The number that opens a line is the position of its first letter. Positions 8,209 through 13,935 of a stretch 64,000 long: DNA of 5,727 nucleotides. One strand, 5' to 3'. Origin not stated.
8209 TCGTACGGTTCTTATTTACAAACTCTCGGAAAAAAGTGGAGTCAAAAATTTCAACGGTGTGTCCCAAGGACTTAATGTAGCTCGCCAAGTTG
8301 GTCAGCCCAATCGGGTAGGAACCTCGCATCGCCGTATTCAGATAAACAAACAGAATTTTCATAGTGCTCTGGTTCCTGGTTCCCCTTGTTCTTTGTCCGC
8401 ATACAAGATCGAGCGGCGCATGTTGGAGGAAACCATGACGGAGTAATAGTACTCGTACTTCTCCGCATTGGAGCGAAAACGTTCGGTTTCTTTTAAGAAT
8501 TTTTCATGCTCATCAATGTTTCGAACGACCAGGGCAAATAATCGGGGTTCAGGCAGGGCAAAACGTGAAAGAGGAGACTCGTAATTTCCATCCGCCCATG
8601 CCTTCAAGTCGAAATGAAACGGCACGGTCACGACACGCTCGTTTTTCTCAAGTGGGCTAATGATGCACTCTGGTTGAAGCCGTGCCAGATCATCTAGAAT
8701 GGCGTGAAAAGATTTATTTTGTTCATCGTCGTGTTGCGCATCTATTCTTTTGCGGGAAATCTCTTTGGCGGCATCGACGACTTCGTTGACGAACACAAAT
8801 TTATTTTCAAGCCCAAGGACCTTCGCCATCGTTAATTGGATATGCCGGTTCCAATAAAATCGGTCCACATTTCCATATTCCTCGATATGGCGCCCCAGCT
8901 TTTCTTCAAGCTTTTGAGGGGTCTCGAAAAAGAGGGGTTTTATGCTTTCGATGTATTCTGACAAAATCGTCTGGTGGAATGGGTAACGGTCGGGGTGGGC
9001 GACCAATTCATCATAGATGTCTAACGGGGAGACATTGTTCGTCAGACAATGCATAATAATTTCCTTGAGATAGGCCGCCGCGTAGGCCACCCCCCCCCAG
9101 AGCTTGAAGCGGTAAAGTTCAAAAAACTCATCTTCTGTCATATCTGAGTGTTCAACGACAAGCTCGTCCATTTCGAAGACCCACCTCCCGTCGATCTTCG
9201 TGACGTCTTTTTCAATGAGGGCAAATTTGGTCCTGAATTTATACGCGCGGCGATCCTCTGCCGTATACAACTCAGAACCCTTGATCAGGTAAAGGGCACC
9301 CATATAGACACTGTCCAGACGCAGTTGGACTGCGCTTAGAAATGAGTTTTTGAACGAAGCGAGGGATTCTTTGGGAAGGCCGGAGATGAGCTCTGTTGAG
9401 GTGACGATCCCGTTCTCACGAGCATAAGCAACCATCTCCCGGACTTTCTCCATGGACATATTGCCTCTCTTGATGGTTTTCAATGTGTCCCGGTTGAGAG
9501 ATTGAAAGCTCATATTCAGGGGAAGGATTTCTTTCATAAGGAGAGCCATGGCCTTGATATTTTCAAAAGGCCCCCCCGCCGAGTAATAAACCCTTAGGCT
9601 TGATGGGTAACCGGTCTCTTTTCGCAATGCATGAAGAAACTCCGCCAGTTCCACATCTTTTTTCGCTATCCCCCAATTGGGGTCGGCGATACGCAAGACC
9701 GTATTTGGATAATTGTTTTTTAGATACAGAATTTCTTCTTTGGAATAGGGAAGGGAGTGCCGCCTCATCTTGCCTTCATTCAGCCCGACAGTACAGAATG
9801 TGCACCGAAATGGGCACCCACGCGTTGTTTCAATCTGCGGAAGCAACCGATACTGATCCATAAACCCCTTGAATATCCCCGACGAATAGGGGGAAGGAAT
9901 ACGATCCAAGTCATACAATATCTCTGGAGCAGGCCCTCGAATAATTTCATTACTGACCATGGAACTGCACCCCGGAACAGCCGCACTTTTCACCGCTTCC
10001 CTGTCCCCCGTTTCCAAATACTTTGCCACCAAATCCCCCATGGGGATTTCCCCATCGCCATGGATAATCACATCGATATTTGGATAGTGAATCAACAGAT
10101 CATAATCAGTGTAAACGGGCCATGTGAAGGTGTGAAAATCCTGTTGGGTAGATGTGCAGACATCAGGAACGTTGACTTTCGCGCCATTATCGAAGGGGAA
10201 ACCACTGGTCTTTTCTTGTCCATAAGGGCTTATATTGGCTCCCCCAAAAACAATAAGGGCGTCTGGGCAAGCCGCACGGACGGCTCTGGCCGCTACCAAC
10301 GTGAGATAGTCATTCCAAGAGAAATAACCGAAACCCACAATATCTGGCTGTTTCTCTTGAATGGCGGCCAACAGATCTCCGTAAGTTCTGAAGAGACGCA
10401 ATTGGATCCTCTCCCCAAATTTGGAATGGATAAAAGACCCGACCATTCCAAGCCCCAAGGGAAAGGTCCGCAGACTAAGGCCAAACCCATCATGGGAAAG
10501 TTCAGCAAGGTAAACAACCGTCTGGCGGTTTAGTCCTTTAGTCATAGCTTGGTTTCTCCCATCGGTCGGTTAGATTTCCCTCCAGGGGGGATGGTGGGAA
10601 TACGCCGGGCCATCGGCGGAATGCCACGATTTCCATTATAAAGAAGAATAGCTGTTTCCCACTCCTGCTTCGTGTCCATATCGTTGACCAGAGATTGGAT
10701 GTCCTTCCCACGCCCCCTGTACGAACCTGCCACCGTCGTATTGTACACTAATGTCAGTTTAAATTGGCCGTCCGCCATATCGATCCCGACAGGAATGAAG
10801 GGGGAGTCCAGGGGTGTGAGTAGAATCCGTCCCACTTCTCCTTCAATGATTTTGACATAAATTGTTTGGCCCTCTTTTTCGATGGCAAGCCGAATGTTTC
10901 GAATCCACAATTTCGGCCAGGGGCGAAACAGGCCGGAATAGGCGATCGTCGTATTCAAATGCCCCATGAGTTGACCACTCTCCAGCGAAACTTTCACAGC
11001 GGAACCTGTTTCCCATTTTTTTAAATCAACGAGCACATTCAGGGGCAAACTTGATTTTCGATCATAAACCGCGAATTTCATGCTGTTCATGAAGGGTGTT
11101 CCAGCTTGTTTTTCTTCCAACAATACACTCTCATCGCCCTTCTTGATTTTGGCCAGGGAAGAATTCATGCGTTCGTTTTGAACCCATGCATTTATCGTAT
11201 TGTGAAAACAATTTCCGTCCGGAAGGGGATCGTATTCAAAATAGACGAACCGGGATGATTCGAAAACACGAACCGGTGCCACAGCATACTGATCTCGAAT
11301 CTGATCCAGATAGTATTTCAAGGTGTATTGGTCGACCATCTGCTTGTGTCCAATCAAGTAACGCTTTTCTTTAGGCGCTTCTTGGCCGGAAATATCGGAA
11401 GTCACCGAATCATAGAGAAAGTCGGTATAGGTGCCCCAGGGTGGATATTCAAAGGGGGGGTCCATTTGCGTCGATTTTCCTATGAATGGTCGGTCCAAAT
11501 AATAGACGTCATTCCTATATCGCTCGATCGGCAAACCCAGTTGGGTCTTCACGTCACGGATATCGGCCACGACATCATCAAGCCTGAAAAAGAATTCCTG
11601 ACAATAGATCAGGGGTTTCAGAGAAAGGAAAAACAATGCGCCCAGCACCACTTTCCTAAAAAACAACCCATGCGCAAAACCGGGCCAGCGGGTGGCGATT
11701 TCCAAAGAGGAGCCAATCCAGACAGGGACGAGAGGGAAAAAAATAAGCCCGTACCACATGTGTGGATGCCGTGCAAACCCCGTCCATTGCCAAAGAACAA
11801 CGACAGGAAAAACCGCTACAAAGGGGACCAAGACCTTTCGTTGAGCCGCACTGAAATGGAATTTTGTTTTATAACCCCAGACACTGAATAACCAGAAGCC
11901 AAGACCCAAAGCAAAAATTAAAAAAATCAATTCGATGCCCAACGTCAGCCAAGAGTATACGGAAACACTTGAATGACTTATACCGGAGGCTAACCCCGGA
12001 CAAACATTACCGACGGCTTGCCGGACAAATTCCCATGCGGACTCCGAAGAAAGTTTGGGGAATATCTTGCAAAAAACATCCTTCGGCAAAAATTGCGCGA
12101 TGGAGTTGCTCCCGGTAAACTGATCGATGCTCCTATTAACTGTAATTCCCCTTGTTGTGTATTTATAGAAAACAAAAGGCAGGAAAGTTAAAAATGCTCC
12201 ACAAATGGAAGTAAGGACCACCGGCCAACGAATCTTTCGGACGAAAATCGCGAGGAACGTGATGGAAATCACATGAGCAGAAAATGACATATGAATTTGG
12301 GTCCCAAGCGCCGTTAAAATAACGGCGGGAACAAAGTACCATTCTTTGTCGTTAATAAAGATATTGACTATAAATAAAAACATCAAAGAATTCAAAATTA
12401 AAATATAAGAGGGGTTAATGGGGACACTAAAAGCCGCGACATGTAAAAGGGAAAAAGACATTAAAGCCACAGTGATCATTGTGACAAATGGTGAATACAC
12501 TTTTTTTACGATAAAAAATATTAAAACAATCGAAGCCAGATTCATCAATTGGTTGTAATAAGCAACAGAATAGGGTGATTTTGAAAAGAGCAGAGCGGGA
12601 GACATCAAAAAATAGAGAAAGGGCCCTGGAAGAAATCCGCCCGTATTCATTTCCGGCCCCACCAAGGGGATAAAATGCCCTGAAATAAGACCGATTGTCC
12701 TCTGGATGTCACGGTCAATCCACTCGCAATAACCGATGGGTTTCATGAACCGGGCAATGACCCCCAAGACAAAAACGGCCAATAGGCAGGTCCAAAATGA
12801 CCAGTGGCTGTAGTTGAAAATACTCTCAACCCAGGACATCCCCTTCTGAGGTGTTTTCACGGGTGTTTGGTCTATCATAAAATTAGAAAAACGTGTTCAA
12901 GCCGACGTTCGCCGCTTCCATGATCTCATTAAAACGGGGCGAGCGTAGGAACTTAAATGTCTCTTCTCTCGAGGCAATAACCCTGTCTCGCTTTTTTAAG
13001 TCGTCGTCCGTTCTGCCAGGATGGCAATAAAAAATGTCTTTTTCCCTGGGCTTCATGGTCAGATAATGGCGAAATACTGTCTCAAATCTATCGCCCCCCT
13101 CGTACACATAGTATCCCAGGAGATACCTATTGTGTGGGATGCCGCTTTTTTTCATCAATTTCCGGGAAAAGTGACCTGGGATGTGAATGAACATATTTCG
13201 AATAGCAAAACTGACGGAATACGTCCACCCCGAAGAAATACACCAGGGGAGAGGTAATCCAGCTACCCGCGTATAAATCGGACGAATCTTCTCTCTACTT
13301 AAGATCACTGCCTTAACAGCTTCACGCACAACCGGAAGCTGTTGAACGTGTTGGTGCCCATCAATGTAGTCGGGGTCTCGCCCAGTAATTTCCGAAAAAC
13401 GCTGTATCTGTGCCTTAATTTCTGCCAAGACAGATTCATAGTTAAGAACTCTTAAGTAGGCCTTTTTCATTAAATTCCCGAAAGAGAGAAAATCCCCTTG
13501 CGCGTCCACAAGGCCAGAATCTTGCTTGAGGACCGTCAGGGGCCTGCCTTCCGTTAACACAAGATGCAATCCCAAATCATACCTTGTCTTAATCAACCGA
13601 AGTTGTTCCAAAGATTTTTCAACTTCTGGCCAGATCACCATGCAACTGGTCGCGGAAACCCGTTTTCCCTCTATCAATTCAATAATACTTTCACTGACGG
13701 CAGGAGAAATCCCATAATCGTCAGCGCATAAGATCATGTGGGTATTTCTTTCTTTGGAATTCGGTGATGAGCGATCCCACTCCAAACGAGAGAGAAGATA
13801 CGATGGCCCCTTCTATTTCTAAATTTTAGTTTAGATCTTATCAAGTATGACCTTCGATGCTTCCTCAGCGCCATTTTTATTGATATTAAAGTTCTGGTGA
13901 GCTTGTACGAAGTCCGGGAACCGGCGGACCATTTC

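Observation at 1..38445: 38-kb single-strand glycan island with three nonulosonic-acid synthase paralogues and four radical-SAM enzymes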

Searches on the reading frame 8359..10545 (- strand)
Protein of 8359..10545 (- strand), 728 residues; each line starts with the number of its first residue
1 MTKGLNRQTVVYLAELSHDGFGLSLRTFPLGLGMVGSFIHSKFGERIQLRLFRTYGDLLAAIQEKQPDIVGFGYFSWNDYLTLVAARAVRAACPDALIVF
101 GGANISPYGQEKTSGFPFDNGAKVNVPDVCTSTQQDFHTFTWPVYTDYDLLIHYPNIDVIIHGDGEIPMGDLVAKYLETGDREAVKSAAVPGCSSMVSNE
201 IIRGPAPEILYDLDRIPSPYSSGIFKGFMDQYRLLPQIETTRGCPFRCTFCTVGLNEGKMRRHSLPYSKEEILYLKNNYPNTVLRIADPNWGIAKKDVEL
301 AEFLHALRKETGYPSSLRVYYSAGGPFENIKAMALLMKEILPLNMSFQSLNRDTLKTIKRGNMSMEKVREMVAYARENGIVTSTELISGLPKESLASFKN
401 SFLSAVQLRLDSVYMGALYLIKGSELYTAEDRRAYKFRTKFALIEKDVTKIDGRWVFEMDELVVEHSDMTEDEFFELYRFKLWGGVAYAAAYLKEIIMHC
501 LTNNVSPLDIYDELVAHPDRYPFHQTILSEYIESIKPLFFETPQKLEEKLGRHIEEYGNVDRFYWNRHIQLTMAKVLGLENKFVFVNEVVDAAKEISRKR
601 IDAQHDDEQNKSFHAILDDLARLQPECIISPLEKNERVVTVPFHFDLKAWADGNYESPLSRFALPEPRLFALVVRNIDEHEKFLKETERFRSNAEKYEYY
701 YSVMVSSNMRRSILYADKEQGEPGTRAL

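Call 5: search_protein_families(library=pfam, proteins=[window:8359-10545:-], max_evalue=0.001)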
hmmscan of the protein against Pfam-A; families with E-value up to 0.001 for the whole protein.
window:8359-10545:- (728 aa): 2 families
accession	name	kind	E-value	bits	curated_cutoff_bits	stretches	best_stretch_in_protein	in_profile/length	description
PF04055.27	Radical_SAM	-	1e-14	55.5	29.5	1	238-400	1-161/166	Radical SAM superfamily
PF02310.24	B12-binding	-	9.8e-05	22.6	32.1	1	28-108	13-94/121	B12 binding domain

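Call 10: search_protein_families(library=ncbifam, proteins=[window:8359-10545:-], max_evalue=0.001)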
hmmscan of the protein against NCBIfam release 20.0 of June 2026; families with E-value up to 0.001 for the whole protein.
window:8359-10545:- (728 aa): 21 families
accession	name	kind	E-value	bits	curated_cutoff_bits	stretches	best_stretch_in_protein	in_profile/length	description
NF033712.0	B12_rSAM_KedN5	subfamily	3.5e-38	131.2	700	1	153-402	111-364/624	KedN5 family methylcobalamin-dependent radical SAM C-methyltransferase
TIGR03975.1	rSAM_ocin_1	subfamily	6.7e-19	67.8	281.85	2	152-399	177-421/606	RiPP maturation radical SAM C-methyltransferase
NF038361.1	rSAM_Sden_1168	equivalog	1.3e-16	60.3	575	1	154-428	196-471/560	Sden_1168 family B12-binding radical SAM P-methyltransferase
TIGR04013.1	B12_SAM_MJ_1487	hypoth_equivalog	2.9e-15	56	251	1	157-404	92-329/382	TIGR04013 family B12-binding domain/radical SAM domain-containing protein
TIGR02026.1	BchE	equivalog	2.1e-14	53.3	481.35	1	142-441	101-399/497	magnesium-protoporphyrin IX monomethyl ester anaerobic oxidative cyclase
TIGR04367.1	HpnR_B12_rSAM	equivalog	2.9e-11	42.6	650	1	156-386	114-331/490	hopanoid C-3 methylase HpnR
TIGR04014.1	B12_SAM_MJ_0865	equivalog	3.2e-10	39.4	360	1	140-260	73-185/434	methyl-coenzyme M reductase glutamine C-methyltransferase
NF050148.1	rSAM_ApyD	equivalog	2e-09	36.4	750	1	150-394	120-352/645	RiPP biosynthesis radical SAM protein ApyD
TIGR00089.1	TIGR00089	subfamily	2.6e-09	36.4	251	1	238-415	143-325/429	MiaB/RimO family radical SAM methylthiotransferase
TIGR03471.1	HpnJ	equivalog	1.2e-08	34.3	577.6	1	238-435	200-392/472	hopanoid biosynthesis associated radical SAM protein HpnJ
NF010916.0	PRK14336.1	equivalog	2e-08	33.4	606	1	238-417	128-312/418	tRNA (N6-isopentenyl adenosine(37)-C2)-methylthiotransferase MiaB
TIGR03994.1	rSAM_HemZ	equivalog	3.2e-08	33.1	321.4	1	342-434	200-293/401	coproporphyrinogen dehydrogenase HemZ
TIGR01212.1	TIGR01212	equivalog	6.2e-08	32.1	180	1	343-431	141-228/302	tRNA modification radical SAM protein MnmL/YtqA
TIGR01579.1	MiaB-like-C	equivalog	6.3e-08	32.3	357.05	1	238-411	143-321/416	tRNA (N(6)-L-threonylcarbamoyladenosine(37)-C(2))-methylthiotransferase MtaB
TIGR04072.2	rSAM_ladder_B12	equivalog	8.1e-07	28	360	1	220-409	166-350/443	lipid biosynthesis B12-binding/radical SAM protein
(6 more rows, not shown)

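Call 25: find_related_loci(query=window:8359-10545:-, collection=metagenome_contigs, flank=10000)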
Query window:8359-10545:- (728 aa) in metagenome_contigs; peptide patterns used: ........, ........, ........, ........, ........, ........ (x = any residue, [..] = any of these).
75 stretches matched a pattern; 1 encode a relative of the query (tblastn E <= 1e-3); 1 distinct loci.
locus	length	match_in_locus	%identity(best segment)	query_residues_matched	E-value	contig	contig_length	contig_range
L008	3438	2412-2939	26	230-402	2e-9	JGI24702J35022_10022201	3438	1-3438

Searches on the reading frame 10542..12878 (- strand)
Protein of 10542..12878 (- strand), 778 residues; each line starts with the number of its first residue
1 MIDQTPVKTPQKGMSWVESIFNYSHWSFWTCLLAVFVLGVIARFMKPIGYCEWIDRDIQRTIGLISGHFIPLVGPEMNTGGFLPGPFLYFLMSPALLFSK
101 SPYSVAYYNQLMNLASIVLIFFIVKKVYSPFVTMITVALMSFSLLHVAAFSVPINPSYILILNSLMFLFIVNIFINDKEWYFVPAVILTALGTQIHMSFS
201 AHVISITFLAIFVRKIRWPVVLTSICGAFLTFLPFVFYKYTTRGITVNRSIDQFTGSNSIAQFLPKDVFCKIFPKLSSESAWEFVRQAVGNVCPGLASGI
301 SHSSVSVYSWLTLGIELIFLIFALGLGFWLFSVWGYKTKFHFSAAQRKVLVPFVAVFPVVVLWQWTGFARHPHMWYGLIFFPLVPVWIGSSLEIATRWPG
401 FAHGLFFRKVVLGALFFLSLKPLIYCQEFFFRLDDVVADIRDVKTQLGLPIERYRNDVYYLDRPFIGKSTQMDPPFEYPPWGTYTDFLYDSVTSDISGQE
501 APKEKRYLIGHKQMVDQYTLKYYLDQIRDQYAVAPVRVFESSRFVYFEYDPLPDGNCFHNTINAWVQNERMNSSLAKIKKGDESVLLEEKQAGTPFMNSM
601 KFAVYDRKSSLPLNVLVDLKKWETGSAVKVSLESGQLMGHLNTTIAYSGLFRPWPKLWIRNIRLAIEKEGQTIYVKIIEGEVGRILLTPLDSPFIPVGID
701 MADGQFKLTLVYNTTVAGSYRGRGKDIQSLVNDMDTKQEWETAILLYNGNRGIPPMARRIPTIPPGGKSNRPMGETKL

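Call 5: search_protein_families(library=pfam, proteins=[window:10542-12878:-], max_evalue=0.001)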
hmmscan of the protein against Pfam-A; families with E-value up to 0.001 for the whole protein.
window:10542-12878:- (778 aa): 1 family
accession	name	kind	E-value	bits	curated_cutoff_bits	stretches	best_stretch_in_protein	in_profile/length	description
PF13231.12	PMT_2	-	4.7e-05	24.1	26.1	1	89-237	8-159/160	Dolichyl-phosphate-mannose-protein mannosyltransferase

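Call 10: search_protein_families(library=ncbifam, proteins=[window:10542-12878:-], max_evalue=0.001)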
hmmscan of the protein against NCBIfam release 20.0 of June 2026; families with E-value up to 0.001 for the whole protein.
window:10542-12878:- (778 aa): 0 families

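Call 51: search_solved_structures(query=window:10542-12878:-, max_evalue=1)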
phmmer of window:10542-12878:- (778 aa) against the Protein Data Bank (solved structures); distinct sequences matched with E-value up to 1: 0.

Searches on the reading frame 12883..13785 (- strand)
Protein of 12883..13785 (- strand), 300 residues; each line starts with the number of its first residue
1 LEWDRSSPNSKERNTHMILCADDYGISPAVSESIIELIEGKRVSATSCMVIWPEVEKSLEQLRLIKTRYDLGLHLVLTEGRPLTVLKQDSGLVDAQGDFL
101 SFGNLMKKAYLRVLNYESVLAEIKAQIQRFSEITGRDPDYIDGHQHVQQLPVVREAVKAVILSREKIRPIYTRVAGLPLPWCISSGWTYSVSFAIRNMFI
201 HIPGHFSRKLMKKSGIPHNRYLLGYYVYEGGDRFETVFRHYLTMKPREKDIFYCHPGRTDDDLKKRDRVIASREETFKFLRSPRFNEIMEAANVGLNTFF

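Call 6: search_protein_families(library=pfam, proteins=[window:12883-13785:-], max_evalue=0.001)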
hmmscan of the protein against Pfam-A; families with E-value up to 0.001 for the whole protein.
window:12883-13785:- (300 aa): 1 family
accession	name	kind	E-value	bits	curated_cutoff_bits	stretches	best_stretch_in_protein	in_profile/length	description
PF04794.17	YdjC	-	5.4e-52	177.7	29.7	1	17-290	2-265/266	YdjC-like protein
